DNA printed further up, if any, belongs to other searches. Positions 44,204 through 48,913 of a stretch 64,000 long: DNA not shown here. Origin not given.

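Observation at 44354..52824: Tandem paralogous giant FecR-VIT-VWA-TPR lipoproteins; the second carries a TonB-C/AgmX-like domain where the first has an acidic disordered insert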

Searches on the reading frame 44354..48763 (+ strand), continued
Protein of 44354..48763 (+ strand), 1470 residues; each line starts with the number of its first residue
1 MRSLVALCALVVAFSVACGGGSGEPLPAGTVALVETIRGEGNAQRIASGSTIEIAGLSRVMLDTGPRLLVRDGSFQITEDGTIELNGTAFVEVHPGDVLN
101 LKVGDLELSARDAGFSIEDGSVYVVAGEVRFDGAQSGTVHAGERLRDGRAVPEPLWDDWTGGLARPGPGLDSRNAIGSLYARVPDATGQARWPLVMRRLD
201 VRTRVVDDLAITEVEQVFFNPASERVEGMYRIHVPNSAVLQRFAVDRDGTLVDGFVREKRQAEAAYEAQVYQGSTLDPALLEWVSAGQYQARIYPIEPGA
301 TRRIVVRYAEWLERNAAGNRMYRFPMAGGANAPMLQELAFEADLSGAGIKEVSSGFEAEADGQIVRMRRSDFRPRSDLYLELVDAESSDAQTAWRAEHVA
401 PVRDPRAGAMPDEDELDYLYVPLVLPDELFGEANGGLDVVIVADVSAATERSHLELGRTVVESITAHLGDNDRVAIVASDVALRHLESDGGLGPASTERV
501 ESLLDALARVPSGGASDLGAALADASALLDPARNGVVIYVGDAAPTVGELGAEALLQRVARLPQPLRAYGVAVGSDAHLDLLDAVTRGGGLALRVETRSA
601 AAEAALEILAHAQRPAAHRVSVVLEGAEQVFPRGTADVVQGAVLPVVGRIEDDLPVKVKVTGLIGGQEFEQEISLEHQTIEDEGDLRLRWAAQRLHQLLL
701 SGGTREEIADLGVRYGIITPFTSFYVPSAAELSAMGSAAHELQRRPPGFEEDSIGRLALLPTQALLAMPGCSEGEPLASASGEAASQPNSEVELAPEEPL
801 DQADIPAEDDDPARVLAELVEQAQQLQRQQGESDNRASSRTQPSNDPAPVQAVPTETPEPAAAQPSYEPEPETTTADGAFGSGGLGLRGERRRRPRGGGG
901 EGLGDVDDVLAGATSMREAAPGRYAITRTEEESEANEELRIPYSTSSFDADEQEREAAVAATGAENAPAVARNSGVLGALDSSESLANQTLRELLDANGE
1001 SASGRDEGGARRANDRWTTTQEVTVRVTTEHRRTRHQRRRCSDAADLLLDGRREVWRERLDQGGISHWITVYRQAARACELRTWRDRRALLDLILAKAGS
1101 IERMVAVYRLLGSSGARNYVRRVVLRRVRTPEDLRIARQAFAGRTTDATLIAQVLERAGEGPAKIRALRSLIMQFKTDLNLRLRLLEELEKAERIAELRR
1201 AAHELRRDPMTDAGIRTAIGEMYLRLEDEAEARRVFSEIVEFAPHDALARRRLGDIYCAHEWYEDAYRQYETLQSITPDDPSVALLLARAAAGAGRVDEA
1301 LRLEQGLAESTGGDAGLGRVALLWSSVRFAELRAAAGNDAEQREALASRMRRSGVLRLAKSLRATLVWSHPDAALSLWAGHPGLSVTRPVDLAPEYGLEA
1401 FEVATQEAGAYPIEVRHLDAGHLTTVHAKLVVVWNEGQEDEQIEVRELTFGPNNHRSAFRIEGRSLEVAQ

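Call 57: find_homologous_proteins(query=window:44354-48763:+)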
Query window:44354-48763:+ (1470 aa): 371 proteins with E <= 0.001 among 8000 candidates; the best 120 are listed.
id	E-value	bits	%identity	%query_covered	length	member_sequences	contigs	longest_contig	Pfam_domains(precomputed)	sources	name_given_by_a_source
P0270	0.0e+0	3102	97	100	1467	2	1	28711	PF14559.13,PF08487.17,PF07719.24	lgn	-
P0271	0.0e+0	2327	76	100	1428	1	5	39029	PF14559.13,PF08487.17,PF07719.24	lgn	-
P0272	0.0e+0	2294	75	100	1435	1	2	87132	PF14559.13,PF08487.17,PF07719.24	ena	-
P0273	0.0e+0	2291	75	99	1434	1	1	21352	PF14559.13,PF08487.17,PF07719.24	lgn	-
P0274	0.0e+0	1630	61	34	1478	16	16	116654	PF14559.13,PF08487.17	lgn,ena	-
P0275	0.0e+0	1594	63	53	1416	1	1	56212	PF14559.13,PF13432.13,PF13428.13,PF08487.17,PF07719.24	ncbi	ncbi:MAG: VIT domain-containing protein [Myxococcota bacterium]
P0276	0.0e+0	1570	63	53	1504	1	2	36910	PF14559.13,PF08487.17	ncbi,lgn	-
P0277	0.0e+0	1566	62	54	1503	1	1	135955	PF08487.17,PF07719.24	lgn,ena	-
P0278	0.0e+0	1555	61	55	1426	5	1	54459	PF08487.17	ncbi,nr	ncbi:MAG: hypothetical protein H6724_11990 [Sandaracinus sp.]|nr:hypothetical protein [Sandaracinus 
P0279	0.0e+0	1516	59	54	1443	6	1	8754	PF08487.17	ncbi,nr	ncbi:MAG: hypothetical protein MUE69_23215 [Myxococcota bacterium]|nr:hypothetical protein [Myxococc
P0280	0.0e+0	1516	59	55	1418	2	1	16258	PF08487.17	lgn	-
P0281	0.0e+0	1515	59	55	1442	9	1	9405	PF08487.17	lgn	-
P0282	0.0e+0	1510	59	53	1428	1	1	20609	PF08487.17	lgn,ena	-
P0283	0.0e+0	1499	57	34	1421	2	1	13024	PF08487.17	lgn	-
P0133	0.0e+0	1494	54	100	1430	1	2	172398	PF14559.13,PF13428.13,PF08487.17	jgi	-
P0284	0.0e+0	1451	57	53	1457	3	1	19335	PF14559.13,PF13428.13,PF08487.17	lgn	-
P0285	0.0e+0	1413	61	30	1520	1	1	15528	PF14559.13,PF08487.17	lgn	-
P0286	0.0e+0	1409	56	56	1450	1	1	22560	PF13428.13,PF08487.17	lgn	-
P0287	0.0e+0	1361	56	52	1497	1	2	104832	PF14559.13,PF13432.13,PF13428.13,PF08487.17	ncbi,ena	-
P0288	0.0e+0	1360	58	30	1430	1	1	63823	PF14559.13,PF00092.35,PF08487.17,PF07719.24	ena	-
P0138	0.0e+0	1327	51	58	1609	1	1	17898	PF13768.13,PF14559.13,PF13428.13,PF08487.17,PF07719.24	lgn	-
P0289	0.0e+0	1308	58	30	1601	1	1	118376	PF14559.13,PF13428.13,PF08487.17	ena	-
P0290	0.0e+0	1303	56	53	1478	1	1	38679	PF14559.13,PF13432.13,PF13428.13,PF08487.17,PF07719.24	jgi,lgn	-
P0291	0.0e+0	1301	56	52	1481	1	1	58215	PF14559.13,PF08487.17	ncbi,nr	ncbi:MAG TPA: VIT domain-containing protein [Sandaracinaceae bacterium LLY-WYZ-13_1]|nr:VIT domain-c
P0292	0.0e+0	1299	51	58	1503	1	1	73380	PF08487.17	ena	-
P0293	0.0e+0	1299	58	29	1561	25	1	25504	PF08487.17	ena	-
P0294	0.0e+0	1298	54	53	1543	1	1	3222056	PF04773.19,PF13432.13,PF08487.17,PF07719.24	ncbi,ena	-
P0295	0.0e+0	1297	57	50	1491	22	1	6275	PF14559.13,PF13428.13,PF08487.17,PF07719.24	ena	-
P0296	0.0e+0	1296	59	47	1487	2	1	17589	PF13768.13,PF14559.13,PF04773.19,PF13428.13,PF08487.17,PF07719.24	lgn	-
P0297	0.0e+0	1293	56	51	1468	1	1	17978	PF14559.13,PF13519.13,PF08487.17,PF07719.24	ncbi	-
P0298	0.0e+0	1292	55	52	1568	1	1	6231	PF14559.13,PF04773.19,PF08487.17,PF07719.24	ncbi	-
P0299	0.0e+0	1288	59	30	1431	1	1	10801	PF14559.13,PF13428.13,PF08487.17,PF07719.24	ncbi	-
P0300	0.0e+0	1288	57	50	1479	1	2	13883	PF14559.13,PF08487.17,PF07719.24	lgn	-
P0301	0.0e+0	1287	49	60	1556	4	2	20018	PF14559.13,PF04773.19,PF08487.17,PF07719.24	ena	-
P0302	0.0e+0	1287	55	53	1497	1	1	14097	PF14559.13,PF13432.13,PF13428.13,PF08487.17,PF07719.24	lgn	-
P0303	0.0e+0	1286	55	51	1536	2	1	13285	PF14559.13,PF04773.19,PF08487.17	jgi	-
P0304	0.0e+0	1283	50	59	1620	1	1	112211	PF14559.13,PF08487.17,PF07719.24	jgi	-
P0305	0.0e+0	1282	49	100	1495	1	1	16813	PF14559.13,PF04773.19,PF13428.13,PF08487.17,PF07719.24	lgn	-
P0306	0.0e+0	1282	52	59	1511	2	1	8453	PF14559.13,PF08487.17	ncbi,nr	ncbi:MAG: hypothetical protein KC668_23040 [Myxococcales bacterium]|nr:hypothetical protein [Myxococ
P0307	0.0e+0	1281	54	54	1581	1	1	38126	PF14559.13,PF04773.19,PF08487.17,PF07719.24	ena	-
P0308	0.0e+0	1281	55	53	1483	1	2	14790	PF14559.13,PF13428.13,PF08487.17,PF07719.24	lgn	-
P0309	0.0e+0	1279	53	54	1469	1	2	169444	PF08487.17,PF07719.24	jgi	-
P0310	0.0e+0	1278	58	29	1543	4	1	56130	PF04773.19,PF08487.17,PF07719.24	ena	-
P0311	0.0e+0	1278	54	54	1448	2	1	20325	PF14559.13,PF08487.17,PF07719.24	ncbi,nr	ncbi:MAG: VIT domain-containing protein [Myxococcota bacterium]|nr:VIT domain-containing protein [My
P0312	0.0e+0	1278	56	29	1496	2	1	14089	PF14559.13,PF08487.17,PF07719.24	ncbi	-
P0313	0.0e+0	1278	57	48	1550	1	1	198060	PF14559.13,PF04773.19,PF08487.17,PF07719.24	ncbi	-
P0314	0.0e+0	1277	56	51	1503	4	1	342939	PF14559.13,PF13428.13,PF08487.17,PF07719.24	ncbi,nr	ncbi:MAG: hypothetical protein H6725_21600 [Sandaracinaceae bacterium]|nr:hypothetical protein [Sand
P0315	0.0e+0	1277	54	51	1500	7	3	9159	PF08487.17,PF07719.24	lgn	-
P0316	0.0e+0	1275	53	55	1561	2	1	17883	PF08487.17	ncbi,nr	ncbi:MAG: AgmX/PglI C-terminal domain-containing protein [Myxococcota bacterium]|nr:AgmX/PglI C-term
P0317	0.0e+0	1275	53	54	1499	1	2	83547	PF14559.13,PF04773.19,PF03544.20,PF08487.17,PF07719.24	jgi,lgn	jgi:Ca-activated chloride channel family protein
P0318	0.0e+0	1274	59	30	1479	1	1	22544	PF13768.13,PF14559.13,PF08487.17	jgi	jgi:Ca-activated chloride channel family protein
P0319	0.0e+0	1273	58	29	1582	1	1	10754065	PF14559.13,PF08487.17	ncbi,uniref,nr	ncbi:AgmX/PglI C-terminal domain-containing protein [Sandaracinus amylolyticus]|uniref:AgmX/PglI C-t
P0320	0.0e+0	1271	54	53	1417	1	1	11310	PF14559.13,PF08487.17,PF07719.24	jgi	jgi:Ca-activated chloride channel family protein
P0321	0.0e+0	1270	57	29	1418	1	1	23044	PF14559.13,PF13428.13,PF08487.17,PF07719.24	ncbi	-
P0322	0.0e+0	1268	57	49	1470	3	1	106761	PF14559.13,PF13424.13,PF08487.17,PF07719.24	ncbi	-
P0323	0.0e+0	1268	59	29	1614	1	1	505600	PF14559.13,PF13519.13,PF13428.13,PF08487.17,PF07719.24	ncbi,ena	-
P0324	0.0e+0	1267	53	54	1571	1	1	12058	PF14559.13,PF04773.19,PF08487.17,PF07719.24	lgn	-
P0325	0.0e+0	1267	52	54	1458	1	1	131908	PF14559.13,PF04773.19,PF13428.13,PF08487.17,PF07719.24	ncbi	-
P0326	0.0e+0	1266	50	100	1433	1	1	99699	PF14559.13,PF08487.17,PF07719.24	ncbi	ncbi:MAG: VIT domain-containing protein [Sandaracinaceae bacterium]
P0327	0.0e+0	1266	49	100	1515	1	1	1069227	PF14559.13,PF13432.13,PF08487.17,PF07719.24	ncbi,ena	-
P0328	0.0e+0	1263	55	52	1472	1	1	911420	PF14559.13,PF08487.17,PF07719.24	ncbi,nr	ncbi:MAG: hypothetical protein H6719_08030 [Sandaracinaceae bacterium]|nr:hypothetical protein [Sand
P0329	0.0e+0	1263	51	59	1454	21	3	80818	PF14559.13,PF08487.17,PF07719.24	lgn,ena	-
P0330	0.0e+0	1262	55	33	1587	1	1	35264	PF14559.13,PF08487.17,PF07719.24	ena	-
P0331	0.0e+0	1261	54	49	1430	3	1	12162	PF04773.19,PF08487.17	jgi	jgi:tetratricopeptide (TPR) repeat protein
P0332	0.0e+0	1258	53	53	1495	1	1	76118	PF14559.13,PF13428.13,PF08487.17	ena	-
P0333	0.0e+0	1258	55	54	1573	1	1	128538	PF14559.13,PF04773.19,PF08487.17,PF07719.24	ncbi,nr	ncbi:MAG: AgmX/PglI C-terminal domain-containing protein [Sandaracinaceae bacterium]|nr:AgmX/PglI C-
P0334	0.0e+0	1258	57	29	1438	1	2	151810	PF14559.13,PF04773.19,PF13428.13,PF08487.17,PF07719.24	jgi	jgi:Ca-activated chloride channel family protein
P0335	0.0e+0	1257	50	59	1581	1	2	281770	PF14559.13,PF04773.19,PF08487.17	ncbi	ncbi:MAG: TonB family protein [Sandaracinaceae bacterium]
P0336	0.0e+0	1256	50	60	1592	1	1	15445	PF14559.13,PF04773.19,PF00092.35,PF13428.13,PF08487.17,PF07719.24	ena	-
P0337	0.0e+0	1255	55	29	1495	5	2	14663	PF13768.13,PF14559.13,PF13428.13,PF08487.17,PF07719.24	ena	-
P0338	0.0e+0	1255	57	49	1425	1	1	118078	PF14559.13,PF00092.35,PF08487.17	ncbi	-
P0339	0.0e+0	1252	59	30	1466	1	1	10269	PF14559.13,PF08487.17,PF07719.24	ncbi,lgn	-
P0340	0.0e+0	1251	52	55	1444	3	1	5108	PF04773.19,PF13428.13,PF08487.17,PF07719.24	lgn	-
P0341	0.0e+0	1248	50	55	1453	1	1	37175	PF14559.13,PF13428.13,PF08487.17,PF07719.24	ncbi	-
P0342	0.0e+0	1247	51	56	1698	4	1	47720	PF13428.13,PF08487.17,PF07719.24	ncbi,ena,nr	ncbi:MAG: hypothetical protein DRJ42_00725 [Deltaproteobacteria bacterium]|nr:MAG: hypothetical prot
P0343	0.0e+0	1242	51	57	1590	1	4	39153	PF14559.13,PF04773.19,PF13428.13,PF08487.17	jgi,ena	-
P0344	0.0e+0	1242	53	53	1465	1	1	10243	PF14559.13,PF08487.17,PF07719.24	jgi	-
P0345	0.0e+0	1242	51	54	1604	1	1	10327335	PF08487.17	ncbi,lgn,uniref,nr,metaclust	ncbi:AgmX/PglI C-terminal domain-containing protein [Sandaracinus amylolyticus]|uniref:Putative abdu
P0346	0.0e+0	1239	56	50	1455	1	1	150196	PF13768.13,PF14559.13,PF13428.13,PF08487.17,PF07719.24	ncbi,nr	ncbi:MAG: hypothetical protein KF729_08440 [Sandaracinaceae bacterium]|nr:hypothetical protein [Sand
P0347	0.0e+0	1239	58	29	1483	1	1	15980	PF13768.13,PF14559.13,PF08487.17,PF07719.24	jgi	jgi:Ca-activated chloride channel family protein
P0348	0.0e+0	1237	50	58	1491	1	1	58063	PF13768.13,PF14559.13,PF13432.13,PF13428.13,PF08487.17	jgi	jgi:Ca-activated chloride channel family protein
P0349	0.0e+0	1236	52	52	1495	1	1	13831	PF14559.13,PF13428.13,PF08487.17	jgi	jgi:TonB family protein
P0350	0.0e+0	1236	52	53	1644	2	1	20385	PF14559.13,PF13428.13,PF08487.17,PF07719.24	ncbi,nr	ncbi:MAG: TonB family protein [Deltaproteobacteria bacterium]|nr:TonB family protein [Deltaproteobac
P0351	0.0e+0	1235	53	49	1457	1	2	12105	PF14559.13,PF13428.13,PF08487.17,PF07719.24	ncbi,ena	-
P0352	0.0e+0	1234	52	53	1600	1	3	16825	PF08487.17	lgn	-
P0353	0.0e+0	1233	52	53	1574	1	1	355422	PF14559.13,PF04773.19,PF03544.20,PF08487.17,PF07719.24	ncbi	ncbi:MAG: TonB family protein [Sandaracinaceae bacterium]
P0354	0.0e+0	1233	51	52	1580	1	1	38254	PF00092.35,PF13519.13,PF08487.17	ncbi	-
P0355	0.0e+0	1233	51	53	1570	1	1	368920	PF14559.13,PF13432.13,PF08487.17,PF07719.24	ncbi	ncbi:MAG: AgmX/PglI C-terminal domain-containing protein [Sandaracinus sp.]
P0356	0.0e+0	1232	54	48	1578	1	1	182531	PF14559.13,PF13428.13,PF08487.17,PF07719.24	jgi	jgi:Ca-activated chloride channel family protein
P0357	0.0e+0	1222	56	30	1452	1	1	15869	PF14559.13,PF13432.13,PF13428.13,PF08487.17,PF07719.24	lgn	-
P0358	0.0e+0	1218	53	51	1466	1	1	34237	PF13768.13,PF14559.13,PF13428.13,PF08487.17,PF07719.24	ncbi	-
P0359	0.0e+0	1215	51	53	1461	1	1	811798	PF14559.13,PF13424.13,PF13432.13,PF08487.17,PF07719.24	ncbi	ncbi:MAG: VIT domain-containing protein [Sandaracinus sp.]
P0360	0.0e+0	1215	51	49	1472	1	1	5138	PF14559.13,PF13428.13,PF08487.17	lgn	-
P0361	0.0e+0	1215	53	51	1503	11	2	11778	PF14559.13,PF08487.17,PF07719.24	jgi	jgi:Ca-activated chloride channel family protein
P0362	0.0e+0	1215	51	54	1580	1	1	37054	PF14559.13,PF08487.17,PF07719.24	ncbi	-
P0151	0.0e+0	1214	49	60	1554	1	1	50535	PF14559.13,PF08487.17,PF07719.24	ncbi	-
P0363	0.0e+0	1214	52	51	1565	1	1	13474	PF14559.13,PF08487.17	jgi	jgi:Ca-activated chloride channel family protein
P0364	0.0e+0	1213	52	54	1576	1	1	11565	PF14559.13,PF13428.13,PF08487.17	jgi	jgi:hypothetical protein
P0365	0.0e+0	1210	55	49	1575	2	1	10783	PF13428.13,PF08487.17,PF07719.24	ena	-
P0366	0.0e+0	1208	53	54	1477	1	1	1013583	PF14559.13,PF08487.17,PF07719.24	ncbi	-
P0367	0.0e+0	1207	49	54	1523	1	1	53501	PF14559.13,PF13432.13,PF13428.13,PF08487.17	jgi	jgi:Ca-activated chloride channel family protein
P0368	0.0e+0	1206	51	52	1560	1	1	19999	PF14559.13,PF08487.17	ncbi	-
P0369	0.0e+0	1203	59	29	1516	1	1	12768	PF14559.13,PF08487.17,PF07719.24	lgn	-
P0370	0.0e+0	1200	49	56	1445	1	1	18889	PF13768.13,PF08487.17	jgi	jgi:Ca-activated chloride channel family protein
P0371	0.0e+0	1198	48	57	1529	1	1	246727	PF14559.13,PF13424.13,PF13432.13,PF13428.13,PF08487.17,PF07719.24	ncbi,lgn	-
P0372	0.0e+0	1196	50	54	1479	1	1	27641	PF13428.13,PF08487.17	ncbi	-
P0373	0.0e+0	1196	52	50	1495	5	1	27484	PF13768.13,PF14559.13,PF08487.17,PF07719.24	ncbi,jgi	jgi:tetratricopeptide (TPR) repeat protein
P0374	0.0e+0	1195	52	53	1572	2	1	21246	PF04773.19,PF08487.17,PF07719.24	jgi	-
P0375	0.0e+0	1188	52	52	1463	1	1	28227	PF13428.13,PF08487.17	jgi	jgi:tetratricopeptide (TPR) repeat protein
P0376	0.0e+0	1188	52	50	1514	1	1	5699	PF13768.13,PF14559.13,PF13428.13,PF08487.17,PF07719.24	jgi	jgi:Ca-activated chloride channel family protein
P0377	0.0e+0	1187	48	54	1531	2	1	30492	PF14559.13,PF13428.13,PF08487.17,PF07719.24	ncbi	ncbi:MAG: hypothetical protein OHK0013_09930 [Sandaracinaceae bacterium]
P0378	0.0e+0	1185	53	49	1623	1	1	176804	PF14559.13,PF03544.20,PF08487.17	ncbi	ncbi:MAG: TonB family protein [Sandaracinaceae bacterium]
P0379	0.0e+0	1184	50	52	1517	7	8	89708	PF14559.13,PF13424.13,PF13432.13,PF13428.13,PF08487.17,PF07719.24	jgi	jgi:Ca-activated chloride channel family protein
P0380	0.0e+0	1182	55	49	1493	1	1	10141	PF13431.13,PF04773.19,PF13424.13,PF13428.13,PF08487.17,PF07719.24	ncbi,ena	-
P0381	0.0e+0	1179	54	49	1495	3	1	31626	PF13768.13,PF14559.13,PF08487.17,PF07719.24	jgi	jgi:Ca-activated chloride channel family protein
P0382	0.0e+0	1178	50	52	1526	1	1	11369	PF14559.13,PF13424.13,PF13432.13,PF13428.13,PF08487.17,PF07719.24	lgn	-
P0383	0.0e+0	1177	49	57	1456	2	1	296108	PF14559.13,PF13432.13,PF13428.13,PF08487.17,PF07719.24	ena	-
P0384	0.0e+0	1177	48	53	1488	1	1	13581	PF14559.13,PF13432.13,PF13428.13,PF08487.17,PF07719.24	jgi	-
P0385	0.0e+0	1177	49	54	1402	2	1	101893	PF13768.13,PF08487.17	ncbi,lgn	-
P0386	0.0e+0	1176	46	57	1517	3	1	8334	PF14559.13,PF13414.13,PF13432.13,PF13428.13,PF08487.17,PF07719.24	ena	-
